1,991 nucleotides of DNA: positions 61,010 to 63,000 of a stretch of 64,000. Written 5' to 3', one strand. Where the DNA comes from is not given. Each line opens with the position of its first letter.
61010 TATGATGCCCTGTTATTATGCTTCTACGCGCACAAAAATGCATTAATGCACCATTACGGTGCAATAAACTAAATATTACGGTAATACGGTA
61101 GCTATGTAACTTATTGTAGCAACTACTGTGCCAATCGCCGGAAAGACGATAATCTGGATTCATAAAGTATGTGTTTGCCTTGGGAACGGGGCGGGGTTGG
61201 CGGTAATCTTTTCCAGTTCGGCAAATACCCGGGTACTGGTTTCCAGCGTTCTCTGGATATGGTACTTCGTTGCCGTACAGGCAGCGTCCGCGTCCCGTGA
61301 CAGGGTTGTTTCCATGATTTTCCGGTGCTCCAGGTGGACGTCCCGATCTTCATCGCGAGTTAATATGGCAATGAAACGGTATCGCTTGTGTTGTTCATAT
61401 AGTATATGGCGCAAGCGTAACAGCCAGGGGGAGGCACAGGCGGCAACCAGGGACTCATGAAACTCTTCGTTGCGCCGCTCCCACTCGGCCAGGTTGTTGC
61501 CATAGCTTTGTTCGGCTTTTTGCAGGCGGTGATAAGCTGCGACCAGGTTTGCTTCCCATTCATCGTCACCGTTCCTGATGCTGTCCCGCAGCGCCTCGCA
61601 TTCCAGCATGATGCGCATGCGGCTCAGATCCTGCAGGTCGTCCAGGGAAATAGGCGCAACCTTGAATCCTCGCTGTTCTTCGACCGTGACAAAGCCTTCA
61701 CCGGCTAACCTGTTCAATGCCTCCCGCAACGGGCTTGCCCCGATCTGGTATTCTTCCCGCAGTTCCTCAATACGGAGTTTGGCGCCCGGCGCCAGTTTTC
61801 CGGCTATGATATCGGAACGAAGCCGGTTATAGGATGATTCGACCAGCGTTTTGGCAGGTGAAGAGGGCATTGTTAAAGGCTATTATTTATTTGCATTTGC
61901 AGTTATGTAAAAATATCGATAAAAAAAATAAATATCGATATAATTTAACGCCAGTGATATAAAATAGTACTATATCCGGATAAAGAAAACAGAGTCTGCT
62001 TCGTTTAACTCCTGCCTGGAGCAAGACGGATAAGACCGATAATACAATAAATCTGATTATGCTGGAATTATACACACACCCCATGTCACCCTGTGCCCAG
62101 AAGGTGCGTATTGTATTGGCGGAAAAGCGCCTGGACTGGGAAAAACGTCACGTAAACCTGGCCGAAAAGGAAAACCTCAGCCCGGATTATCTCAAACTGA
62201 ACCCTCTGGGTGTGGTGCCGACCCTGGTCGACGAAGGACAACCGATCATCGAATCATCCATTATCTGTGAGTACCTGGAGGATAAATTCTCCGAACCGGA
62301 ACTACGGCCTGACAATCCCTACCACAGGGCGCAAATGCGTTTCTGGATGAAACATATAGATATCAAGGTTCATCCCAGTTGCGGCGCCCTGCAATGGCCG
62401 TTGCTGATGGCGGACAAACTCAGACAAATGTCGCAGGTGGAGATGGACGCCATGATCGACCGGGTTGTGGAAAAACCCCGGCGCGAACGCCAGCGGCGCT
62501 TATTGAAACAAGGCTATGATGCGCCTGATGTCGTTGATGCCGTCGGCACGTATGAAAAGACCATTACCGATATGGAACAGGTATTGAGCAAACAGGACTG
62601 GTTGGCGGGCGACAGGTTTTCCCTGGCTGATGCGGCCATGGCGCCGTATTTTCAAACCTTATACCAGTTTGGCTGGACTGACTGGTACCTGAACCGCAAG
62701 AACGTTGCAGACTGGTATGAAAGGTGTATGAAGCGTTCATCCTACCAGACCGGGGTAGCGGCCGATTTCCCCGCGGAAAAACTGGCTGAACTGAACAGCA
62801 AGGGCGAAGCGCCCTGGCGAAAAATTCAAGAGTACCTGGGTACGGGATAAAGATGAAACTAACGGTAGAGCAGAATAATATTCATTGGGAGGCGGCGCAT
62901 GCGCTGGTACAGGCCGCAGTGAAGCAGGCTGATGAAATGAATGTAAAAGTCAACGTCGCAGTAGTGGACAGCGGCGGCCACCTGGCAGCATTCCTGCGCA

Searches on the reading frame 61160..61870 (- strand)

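Call 64: search_protein_families(library=pfam, proteins=[window:61160-61870:-], max_evalue=0.00001)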
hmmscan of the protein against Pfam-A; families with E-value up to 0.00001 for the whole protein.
window:61160-61870:- (236 aa): 2 families
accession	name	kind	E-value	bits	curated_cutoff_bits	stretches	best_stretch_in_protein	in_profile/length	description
PF07729.17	FCD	-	8.3e-22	78.4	24.3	1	81-206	1-124/125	FCD domain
PF00392.27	GntR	-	3.6e-18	65.4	27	1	14-71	6-64/64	Bacterial regulatory proteins, gntR family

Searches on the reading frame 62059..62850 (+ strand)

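Call 64: search_protein_families(library=pfam, proteins=[window:62059-62850:+], max_evalue=0.00001)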
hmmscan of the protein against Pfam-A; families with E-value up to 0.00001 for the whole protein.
window:62059-62850:+ (263 aa): 5 families
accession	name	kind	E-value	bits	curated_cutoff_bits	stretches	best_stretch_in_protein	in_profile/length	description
PF13417.12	GST_N_3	-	5.3e-20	72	22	1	4-80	1-74/75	Glutathione S-transferase, N-terminal domain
PF13409.12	GST_N_2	-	2.4e-19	70.2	25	1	10-75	2-69/70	Glutathione S-transferase, N-terminal domain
PF02798.26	GST_N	-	1.9e-18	67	20.9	1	2-74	3-75/76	Glutathione S-transferase, N-terminal domain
PF00043.30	GST_C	-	4.6e-09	36.8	20.7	1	152-226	18-92/93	Glutathione S-transferase, C-terminal domain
PF13410.11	GST_C_2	-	1.8e-06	28.3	24.9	1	161-222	7-69/69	Glutathione S-transferase, C-terminal domain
